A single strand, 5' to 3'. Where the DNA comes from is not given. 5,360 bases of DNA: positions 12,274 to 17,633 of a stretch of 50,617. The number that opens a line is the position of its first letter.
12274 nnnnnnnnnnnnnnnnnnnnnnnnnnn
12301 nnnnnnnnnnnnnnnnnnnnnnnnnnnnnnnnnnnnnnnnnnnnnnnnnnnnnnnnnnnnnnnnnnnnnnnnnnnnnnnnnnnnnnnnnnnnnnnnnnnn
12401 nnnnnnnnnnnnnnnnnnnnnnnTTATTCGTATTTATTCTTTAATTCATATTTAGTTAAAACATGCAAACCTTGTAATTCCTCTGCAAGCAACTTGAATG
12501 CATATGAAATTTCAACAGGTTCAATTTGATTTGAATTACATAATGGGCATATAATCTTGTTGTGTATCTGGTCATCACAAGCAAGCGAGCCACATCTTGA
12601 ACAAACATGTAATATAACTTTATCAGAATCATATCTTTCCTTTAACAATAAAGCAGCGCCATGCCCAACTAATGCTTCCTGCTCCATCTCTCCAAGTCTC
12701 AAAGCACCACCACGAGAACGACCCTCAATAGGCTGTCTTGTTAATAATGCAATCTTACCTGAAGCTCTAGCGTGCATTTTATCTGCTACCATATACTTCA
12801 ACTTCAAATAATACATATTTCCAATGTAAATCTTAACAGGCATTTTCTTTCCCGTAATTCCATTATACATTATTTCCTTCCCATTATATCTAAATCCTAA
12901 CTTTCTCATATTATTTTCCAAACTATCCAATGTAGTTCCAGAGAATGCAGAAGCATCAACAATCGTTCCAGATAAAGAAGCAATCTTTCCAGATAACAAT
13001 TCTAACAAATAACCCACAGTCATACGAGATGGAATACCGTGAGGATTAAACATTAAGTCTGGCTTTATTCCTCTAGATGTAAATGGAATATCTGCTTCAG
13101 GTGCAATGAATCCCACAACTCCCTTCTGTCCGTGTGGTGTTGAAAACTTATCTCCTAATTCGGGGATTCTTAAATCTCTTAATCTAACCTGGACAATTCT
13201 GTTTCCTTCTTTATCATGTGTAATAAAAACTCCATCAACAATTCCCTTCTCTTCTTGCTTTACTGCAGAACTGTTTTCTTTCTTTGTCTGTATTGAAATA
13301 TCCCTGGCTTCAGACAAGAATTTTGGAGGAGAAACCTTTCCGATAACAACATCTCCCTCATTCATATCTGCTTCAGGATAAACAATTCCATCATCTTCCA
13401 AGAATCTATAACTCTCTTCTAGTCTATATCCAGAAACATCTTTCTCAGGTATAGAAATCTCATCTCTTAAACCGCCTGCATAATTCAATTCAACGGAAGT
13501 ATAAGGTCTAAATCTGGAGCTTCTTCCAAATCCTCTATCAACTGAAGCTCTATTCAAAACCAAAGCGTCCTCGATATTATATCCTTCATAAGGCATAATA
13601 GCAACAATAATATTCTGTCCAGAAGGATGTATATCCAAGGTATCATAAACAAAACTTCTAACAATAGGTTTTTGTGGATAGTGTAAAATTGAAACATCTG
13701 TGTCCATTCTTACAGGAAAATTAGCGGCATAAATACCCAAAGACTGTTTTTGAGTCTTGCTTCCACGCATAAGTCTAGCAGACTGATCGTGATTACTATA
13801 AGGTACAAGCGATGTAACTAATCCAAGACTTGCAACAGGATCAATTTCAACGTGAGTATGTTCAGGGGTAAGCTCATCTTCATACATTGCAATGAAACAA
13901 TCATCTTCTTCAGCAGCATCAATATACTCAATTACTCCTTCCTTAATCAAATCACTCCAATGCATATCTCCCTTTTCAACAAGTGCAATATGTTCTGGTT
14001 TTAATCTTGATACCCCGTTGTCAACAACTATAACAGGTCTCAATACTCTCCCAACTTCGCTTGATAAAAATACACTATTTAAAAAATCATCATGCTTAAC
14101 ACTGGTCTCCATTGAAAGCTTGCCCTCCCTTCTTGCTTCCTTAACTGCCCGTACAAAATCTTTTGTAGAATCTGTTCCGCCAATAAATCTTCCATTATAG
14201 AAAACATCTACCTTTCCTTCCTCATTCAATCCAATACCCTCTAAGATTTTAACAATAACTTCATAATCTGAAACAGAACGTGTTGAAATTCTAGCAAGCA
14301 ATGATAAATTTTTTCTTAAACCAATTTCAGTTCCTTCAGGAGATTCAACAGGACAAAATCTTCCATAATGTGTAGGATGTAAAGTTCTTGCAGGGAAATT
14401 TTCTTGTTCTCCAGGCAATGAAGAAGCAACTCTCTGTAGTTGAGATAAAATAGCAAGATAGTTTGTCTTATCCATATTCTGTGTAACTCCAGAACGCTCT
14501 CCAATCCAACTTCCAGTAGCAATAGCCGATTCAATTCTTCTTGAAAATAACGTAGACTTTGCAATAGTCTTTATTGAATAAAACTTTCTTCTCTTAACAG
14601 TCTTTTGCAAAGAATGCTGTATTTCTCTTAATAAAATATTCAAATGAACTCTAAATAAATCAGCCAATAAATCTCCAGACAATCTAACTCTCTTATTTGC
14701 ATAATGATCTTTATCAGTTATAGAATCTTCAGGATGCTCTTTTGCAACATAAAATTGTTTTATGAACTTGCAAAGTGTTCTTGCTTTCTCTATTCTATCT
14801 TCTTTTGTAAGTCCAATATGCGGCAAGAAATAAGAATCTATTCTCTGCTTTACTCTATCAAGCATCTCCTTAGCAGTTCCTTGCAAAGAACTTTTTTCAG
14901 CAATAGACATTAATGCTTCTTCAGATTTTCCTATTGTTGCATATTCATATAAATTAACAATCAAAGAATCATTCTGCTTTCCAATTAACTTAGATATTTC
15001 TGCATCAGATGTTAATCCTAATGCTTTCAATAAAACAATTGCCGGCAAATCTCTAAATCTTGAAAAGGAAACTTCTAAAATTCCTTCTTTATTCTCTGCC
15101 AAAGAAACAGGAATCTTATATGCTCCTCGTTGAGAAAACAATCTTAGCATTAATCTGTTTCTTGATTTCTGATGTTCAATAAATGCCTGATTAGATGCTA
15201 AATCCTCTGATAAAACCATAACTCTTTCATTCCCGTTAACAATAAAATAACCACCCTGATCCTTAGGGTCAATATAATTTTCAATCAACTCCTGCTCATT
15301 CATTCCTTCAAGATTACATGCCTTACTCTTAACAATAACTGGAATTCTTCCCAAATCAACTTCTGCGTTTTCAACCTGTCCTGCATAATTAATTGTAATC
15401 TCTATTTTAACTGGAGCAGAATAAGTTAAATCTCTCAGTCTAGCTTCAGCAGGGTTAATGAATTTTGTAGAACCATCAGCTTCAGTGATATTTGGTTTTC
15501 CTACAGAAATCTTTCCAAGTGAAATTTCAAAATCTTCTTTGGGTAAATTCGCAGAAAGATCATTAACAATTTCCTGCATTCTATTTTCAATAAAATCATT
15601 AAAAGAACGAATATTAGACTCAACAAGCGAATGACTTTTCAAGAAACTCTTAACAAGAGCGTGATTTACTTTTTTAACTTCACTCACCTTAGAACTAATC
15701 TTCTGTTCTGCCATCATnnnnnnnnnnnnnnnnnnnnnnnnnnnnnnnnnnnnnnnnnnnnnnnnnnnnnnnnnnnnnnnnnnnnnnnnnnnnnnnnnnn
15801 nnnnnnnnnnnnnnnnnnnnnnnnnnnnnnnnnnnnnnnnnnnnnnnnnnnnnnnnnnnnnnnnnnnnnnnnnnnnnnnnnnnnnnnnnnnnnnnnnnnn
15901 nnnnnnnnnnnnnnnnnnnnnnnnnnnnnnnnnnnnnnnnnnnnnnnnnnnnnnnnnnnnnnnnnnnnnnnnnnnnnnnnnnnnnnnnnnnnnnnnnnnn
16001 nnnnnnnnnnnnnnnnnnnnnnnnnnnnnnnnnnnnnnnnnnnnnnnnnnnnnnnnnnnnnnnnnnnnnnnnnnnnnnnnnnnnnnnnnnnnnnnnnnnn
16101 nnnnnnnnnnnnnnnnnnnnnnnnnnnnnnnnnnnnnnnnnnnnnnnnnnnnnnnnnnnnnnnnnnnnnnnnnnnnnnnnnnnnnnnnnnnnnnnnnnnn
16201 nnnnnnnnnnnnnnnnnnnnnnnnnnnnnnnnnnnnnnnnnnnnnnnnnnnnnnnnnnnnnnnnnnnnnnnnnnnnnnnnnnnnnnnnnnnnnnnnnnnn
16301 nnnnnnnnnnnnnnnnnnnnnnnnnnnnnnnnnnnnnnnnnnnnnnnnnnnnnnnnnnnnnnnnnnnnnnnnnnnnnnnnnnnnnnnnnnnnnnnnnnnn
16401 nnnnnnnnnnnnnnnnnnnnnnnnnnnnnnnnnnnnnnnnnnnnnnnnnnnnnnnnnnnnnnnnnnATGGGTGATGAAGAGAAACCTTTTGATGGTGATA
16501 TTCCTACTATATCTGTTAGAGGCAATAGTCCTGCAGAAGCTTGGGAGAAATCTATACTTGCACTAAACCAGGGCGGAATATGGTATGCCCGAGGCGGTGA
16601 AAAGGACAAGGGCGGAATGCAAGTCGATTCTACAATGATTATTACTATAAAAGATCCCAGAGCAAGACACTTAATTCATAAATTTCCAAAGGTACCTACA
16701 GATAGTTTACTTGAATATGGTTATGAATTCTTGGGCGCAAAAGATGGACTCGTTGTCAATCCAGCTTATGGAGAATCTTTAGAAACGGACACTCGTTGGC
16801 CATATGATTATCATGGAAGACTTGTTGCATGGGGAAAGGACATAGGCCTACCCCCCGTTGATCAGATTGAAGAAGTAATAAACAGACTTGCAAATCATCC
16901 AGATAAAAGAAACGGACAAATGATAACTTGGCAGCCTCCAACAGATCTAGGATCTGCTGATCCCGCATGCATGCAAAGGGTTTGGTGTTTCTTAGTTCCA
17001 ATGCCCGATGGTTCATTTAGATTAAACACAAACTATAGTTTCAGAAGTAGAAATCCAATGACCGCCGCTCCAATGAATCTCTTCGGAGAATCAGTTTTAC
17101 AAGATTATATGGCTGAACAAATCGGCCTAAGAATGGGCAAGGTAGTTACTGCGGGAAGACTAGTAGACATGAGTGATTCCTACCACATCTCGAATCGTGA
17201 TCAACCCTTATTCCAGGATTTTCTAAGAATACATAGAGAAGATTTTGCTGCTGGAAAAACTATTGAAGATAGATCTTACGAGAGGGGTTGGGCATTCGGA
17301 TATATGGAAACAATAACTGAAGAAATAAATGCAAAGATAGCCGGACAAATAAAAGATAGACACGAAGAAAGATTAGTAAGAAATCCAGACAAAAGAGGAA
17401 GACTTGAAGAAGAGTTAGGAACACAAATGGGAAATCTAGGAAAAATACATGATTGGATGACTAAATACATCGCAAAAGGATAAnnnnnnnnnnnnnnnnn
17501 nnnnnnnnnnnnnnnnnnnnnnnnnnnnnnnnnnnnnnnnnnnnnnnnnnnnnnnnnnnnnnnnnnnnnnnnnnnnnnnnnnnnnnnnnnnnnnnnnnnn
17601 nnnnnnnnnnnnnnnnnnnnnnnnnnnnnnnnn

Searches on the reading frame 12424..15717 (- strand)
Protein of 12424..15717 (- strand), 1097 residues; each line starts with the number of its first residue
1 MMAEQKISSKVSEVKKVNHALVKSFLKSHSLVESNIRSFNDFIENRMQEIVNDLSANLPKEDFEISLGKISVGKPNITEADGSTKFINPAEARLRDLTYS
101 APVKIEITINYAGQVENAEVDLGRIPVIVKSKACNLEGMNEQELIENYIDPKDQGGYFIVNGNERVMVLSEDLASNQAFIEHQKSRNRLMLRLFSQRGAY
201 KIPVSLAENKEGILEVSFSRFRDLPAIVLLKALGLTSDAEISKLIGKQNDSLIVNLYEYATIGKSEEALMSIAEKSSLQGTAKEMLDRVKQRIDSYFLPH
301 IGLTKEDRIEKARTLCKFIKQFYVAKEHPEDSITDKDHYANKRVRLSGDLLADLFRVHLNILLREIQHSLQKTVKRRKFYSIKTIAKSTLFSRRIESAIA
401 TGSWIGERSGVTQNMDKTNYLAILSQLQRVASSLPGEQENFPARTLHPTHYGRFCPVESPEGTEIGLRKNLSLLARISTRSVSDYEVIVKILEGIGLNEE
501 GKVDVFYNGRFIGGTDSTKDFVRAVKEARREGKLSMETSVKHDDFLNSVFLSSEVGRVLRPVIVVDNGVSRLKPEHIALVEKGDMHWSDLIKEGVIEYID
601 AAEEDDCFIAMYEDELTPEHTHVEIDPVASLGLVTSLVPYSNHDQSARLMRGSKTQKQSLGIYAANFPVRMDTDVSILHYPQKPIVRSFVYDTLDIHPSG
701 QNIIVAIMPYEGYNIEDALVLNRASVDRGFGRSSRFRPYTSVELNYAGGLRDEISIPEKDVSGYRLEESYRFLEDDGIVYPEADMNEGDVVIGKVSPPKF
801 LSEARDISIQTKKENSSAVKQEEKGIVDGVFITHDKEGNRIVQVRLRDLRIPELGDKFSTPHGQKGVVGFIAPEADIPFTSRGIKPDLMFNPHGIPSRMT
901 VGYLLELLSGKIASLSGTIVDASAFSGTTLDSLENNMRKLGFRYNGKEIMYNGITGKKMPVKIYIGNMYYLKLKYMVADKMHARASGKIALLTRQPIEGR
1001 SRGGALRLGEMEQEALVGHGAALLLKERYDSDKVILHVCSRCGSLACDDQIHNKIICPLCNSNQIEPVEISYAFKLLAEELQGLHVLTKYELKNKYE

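Call 8: search_protein_families(library=pfam, proteins=[window:12424-15717:-])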
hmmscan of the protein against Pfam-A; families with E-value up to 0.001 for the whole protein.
window:12424-15717:- (1097 aa): 7 families
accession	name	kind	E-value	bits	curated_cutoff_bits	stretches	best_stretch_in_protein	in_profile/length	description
PF00562.33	RNA_pol_Rpb2_6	-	1.4e-122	409.9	23.4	1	635-1002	2-373/373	RNA polymerase Rpb2, domain 6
PF04563.20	RNA_pol_Rpb2_1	-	1.6e-46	158.9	28.2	1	31-388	2-198/203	RNA polymerase beta subunit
PF04565.21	RNA_pol_Rpb2_3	-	3.2e-20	72.5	21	1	413-477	1-68/68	RNA polymerase Rpb2, domain 3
PF04560.25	RNA_pol_Rpb2_7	-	9.6e-20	71.2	32.1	1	1004-1090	1-84/87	RNA polymerase Rpb2, domain 7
PF04566.18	RNA_pol_Rpb2_4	-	3.9e-15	56.1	28.7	1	505-566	1-62/62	RNA polymerase Rpb2, domain 4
PF04561.19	RNA_pol_Rpb2_2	-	2.1e-12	47.6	21.7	1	178-345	5-190/190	RNA polymerase Rpb2, domain 2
PF04567.22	RNA_pol_Rpb2_5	-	4.7e-09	37.4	21.1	1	587-619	1-33/66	RNA polymerase Rpb2, domain 5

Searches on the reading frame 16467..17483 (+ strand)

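Call 37: search_protein_families(library=pfam, proteins=[window:16467-17483:+], max_evalue=0.001)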
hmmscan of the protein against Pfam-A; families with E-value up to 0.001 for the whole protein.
window:16467-17483:+ (338 aa): 1 family
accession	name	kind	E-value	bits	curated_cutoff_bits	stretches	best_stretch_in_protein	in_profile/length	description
PF00303.24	Thymidylat_synt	-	2e-09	37.4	24.3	1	128-229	106-204/266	Thymidylate synthase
